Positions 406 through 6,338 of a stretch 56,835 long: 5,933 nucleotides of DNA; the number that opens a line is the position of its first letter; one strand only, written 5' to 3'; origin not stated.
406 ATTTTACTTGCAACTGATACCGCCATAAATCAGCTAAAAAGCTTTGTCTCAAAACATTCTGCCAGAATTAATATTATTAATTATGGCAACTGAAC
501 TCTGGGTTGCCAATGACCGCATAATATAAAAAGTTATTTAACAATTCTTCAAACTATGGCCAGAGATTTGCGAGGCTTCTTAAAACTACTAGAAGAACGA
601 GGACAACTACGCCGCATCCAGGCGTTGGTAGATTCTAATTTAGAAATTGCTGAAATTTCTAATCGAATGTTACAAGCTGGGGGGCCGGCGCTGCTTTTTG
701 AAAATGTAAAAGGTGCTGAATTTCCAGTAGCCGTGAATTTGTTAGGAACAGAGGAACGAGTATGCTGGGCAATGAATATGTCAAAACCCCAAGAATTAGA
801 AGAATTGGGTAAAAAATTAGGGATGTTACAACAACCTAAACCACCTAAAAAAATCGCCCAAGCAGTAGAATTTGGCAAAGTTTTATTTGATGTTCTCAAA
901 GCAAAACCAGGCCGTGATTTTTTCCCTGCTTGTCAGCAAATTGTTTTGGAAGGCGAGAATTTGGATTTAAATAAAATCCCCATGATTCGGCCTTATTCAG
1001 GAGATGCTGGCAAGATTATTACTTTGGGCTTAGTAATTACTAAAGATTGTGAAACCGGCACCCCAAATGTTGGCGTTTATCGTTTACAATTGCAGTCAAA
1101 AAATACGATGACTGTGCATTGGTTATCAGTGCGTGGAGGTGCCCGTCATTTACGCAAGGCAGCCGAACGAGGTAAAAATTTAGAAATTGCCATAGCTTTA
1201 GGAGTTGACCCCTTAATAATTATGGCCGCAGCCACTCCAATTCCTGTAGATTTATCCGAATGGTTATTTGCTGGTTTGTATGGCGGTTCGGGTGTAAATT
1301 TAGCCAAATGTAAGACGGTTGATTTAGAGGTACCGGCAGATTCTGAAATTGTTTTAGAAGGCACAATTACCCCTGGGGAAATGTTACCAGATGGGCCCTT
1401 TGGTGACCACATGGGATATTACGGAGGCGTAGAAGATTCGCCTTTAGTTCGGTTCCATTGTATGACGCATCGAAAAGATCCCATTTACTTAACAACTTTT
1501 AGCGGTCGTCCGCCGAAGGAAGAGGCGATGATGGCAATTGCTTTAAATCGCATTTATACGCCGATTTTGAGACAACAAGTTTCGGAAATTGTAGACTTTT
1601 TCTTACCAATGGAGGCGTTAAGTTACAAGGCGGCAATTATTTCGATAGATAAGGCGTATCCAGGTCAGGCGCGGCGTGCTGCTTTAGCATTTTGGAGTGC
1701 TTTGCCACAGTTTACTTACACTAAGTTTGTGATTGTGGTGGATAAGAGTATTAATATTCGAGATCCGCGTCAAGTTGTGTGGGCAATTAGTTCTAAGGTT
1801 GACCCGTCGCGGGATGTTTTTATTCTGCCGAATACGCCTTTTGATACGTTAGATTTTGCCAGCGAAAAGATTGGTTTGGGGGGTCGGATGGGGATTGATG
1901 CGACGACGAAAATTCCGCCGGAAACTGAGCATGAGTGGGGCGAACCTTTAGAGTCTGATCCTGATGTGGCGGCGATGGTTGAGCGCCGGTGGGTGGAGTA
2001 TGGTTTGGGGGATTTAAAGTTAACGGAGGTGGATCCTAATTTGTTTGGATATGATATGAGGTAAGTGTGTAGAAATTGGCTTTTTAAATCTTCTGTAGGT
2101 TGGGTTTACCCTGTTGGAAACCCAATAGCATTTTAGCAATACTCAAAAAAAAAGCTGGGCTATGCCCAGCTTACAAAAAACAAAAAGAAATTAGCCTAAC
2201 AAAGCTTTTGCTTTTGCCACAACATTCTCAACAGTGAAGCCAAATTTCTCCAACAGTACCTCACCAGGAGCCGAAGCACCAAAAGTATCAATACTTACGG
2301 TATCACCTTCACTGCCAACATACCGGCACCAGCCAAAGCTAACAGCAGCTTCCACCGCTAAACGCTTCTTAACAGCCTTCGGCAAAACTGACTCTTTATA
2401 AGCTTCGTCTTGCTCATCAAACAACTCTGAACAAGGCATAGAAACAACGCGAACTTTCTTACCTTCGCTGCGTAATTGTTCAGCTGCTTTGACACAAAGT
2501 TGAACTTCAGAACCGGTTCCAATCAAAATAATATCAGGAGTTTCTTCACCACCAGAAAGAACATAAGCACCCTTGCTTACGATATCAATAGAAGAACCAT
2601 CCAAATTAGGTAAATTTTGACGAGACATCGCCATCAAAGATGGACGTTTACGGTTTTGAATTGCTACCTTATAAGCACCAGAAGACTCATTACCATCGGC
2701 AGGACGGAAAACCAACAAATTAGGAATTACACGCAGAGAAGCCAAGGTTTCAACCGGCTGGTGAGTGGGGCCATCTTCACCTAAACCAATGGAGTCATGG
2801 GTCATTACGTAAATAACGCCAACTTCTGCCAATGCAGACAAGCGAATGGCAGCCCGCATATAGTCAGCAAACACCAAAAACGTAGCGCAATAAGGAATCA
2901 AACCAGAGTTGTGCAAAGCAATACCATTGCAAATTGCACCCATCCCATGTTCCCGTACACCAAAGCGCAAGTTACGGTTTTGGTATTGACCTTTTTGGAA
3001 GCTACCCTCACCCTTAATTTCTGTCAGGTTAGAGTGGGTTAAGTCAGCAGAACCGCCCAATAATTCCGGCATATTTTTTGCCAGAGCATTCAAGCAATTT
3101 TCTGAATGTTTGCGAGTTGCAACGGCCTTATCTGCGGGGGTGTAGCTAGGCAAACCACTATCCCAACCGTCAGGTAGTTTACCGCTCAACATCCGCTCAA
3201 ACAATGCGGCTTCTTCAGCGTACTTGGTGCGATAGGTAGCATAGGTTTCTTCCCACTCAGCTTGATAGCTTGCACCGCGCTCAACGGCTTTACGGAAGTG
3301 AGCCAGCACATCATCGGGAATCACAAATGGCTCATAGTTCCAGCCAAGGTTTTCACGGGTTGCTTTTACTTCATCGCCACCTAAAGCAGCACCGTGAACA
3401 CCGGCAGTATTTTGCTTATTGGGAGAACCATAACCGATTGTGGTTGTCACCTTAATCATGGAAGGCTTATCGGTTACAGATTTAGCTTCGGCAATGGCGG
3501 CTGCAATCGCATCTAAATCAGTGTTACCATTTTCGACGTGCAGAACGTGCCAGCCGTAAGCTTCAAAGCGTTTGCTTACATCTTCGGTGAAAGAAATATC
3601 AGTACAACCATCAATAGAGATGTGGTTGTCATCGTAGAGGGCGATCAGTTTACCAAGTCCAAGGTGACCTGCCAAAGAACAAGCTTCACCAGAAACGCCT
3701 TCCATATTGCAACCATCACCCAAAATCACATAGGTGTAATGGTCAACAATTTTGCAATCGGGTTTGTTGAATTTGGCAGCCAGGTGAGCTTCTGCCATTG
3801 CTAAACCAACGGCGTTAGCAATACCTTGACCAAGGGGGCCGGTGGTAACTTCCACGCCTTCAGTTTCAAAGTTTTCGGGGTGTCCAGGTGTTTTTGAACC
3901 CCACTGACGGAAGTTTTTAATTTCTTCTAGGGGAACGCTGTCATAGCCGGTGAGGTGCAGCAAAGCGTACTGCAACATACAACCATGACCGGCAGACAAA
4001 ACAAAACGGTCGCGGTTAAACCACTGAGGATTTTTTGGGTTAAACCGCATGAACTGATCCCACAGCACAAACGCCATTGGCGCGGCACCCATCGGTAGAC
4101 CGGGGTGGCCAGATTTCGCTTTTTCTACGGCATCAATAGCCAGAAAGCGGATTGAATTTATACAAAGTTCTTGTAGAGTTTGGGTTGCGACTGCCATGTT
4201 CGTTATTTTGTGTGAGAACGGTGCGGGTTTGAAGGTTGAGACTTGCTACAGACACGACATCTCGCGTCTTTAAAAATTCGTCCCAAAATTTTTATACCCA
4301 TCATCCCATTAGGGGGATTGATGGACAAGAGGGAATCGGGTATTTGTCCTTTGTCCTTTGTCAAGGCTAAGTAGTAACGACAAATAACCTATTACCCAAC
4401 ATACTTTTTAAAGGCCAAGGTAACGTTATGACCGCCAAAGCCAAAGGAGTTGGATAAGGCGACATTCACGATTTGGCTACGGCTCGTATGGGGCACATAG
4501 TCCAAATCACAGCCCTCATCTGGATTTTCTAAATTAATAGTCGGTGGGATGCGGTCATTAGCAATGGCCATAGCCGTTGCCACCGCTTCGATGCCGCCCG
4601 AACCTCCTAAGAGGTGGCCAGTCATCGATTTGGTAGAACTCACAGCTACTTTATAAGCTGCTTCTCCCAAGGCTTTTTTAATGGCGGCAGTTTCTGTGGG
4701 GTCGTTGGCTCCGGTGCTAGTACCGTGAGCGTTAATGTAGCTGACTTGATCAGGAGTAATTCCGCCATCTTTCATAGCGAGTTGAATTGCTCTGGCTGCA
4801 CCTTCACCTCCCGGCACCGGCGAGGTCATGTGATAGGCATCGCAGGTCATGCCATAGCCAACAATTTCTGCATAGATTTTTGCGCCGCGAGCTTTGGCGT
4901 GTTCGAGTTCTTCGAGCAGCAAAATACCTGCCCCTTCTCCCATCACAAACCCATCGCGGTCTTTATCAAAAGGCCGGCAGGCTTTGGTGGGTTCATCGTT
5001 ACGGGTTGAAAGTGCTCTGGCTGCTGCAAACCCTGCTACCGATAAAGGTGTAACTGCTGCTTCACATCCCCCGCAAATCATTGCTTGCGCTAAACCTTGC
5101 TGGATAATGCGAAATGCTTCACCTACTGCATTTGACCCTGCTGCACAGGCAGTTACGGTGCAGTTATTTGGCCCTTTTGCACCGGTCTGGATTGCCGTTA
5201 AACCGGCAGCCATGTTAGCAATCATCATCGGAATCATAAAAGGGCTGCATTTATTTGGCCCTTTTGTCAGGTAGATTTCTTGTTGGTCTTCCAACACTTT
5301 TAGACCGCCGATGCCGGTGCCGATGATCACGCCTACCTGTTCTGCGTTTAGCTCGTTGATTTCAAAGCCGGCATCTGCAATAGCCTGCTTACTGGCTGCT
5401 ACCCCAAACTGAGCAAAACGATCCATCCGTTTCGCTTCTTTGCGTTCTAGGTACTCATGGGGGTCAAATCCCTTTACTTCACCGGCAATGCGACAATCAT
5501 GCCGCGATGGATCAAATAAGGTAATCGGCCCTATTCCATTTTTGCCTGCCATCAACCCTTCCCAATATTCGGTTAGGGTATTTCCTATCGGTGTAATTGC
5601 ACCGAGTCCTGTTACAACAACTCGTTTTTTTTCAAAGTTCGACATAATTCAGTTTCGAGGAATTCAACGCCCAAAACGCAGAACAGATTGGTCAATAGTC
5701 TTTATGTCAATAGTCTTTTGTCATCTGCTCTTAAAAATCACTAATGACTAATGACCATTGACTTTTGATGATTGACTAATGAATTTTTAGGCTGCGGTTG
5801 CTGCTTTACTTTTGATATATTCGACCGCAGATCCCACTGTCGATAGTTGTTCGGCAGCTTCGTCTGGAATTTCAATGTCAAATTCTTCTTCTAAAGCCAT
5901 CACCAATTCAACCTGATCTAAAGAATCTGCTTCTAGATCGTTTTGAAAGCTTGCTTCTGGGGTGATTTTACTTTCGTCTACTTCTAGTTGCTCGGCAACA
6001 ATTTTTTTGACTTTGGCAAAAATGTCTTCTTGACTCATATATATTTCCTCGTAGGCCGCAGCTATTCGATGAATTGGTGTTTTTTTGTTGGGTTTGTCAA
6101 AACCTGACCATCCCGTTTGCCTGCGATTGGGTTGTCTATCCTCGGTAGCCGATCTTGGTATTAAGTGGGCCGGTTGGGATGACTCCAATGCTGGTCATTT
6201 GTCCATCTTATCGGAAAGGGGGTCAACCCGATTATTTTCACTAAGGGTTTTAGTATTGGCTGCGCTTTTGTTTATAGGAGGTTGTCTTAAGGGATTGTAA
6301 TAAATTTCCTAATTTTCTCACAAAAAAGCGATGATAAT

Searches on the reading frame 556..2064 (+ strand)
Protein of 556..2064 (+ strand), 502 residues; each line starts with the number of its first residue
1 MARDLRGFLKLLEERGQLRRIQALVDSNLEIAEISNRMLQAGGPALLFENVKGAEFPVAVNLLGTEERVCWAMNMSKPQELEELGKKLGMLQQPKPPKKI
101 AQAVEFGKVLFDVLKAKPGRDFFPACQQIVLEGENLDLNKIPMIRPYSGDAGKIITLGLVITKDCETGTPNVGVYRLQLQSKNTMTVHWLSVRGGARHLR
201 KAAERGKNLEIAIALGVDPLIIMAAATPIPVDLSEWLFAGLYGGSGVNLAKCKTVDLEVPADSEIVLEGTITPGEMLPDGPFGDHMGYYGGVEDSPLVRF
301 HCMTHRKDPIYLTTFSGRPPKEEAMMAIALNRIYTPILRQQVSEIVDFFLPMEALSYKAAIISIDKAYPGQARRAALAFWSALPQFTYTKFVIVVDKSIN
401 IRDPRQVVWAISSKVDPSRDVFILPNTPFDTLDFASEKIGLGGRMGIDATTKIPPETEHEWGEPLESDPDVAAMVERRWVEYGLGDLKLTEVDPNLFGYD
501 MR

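Call 90: search_protein_families(library=pfam, proteins=[window:556-2064:+], max_evalue=0.00001)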
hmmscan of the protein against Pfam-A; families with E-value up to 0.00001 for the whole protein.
window:556-2064:+ (502 aa): 3 families
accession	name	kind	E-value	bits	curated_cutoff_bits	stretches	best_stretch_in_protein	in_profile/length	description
PF01977.22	UbiD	-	6.3e-76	254.6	23.3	1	125-319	9-206/206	3-octaprenyl-4-hydroxybenzoate carboxy-lyase Rift-related domain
PF20696.2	UbiD_C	-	2.1e-41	141.3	24.2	1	325-449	2-127/127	3-octaprenyl-4-hydroxybenzoate carboxy-lyase C-terminal domain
PF20695.2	UbiD_N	-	2.9e-27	95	24.3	1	9-88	1-78/78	3-octaprenyl-4-hydroxybenzoate carboxy-lyase N-terminal domain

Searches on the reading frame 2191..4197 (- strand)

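Call 90: search_protein_families(library=pfam, proteins=[window:2191-4197:-], max_evalue=0.00001)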
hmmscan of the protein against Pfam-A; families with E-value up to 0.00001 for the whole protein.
window:2191-4197:- (668 aa): 4 families
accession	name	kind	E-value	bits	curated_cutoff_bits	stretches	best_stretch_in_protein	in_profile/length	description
PF00456.26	Transketolase_N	-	2.8e-159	530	22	1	10-342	3-334/334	Transketolase, thiamine diphosphate binding domain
PF02779.29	Transket_pyr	-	2.2e-56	190.7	27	1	358-530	2-173/174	Transketolase, pyrimidine binding domain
PF22613.1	Transketolase_C_1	-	1.4e-44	151.3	27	1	543-655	1-113/113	Transketolase-like TK C-terminal domain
PF02780.25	Transketolase_C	-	1.3e-15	57.9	25.9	1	552-659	8-124/124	Transketolase, C-terminal domain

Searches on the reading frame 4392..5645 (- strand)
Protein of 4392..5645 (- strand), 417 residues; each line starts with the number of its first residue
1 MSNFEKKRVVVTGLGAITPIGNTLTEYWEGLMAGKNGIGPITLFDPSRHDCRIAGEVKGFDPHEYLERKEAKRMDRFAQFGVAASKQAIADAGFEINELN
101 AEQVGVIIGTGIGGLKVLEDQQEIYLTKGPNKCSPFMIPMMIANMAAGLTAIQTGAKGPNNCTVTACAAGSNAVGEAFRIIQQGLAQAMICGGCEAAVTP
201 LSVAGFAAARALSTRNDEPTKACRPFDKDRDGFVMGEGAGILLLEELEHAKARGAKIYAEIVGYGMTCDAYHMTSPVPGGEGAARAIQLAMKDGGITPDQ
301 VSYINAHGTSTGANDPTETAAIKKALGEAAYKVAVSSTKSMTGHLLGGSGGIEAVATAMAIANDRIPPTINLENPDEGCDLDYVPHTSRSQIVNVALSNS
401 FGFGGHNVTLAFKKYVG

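Call 90: search_protein_families(library=pfam, proteins=[window:4392-5645:-], max_evalue=0.00001)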
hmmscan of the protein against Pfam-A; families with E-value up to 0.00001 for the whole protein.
window:4392-5645:- (417 aa): 2 families
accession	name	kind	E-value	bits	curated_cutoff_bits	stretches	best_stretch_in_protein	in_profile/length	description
PF00109.32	ketoacyl-synt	-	1.1e-61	209.1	20.8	1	7-250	2-252/252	Beta-ketoacyl synthase, N-terminal domain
PF02801.28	Ketoacyl-synt_C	-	5.9e-38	130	20.8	1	258-373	1-119/119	Beta-ketoacyl synthase, C-terminal domain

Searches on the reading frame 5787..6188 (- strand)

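Call 90: search_protein_families(library=pfam, proteins=[window:5787-6188:-], max_evalue=0.00001)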
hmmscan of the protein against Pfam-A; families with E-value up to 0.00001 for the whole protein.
window:5787-6188:- (133 aa): 1 family
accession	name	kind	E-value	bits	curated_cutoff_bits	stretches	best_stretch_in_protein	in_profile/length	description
PF00550.31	PP-binding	-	1.9e-15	57.3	20.8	1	59-125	2-67/67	Phosphopantetheine attachment site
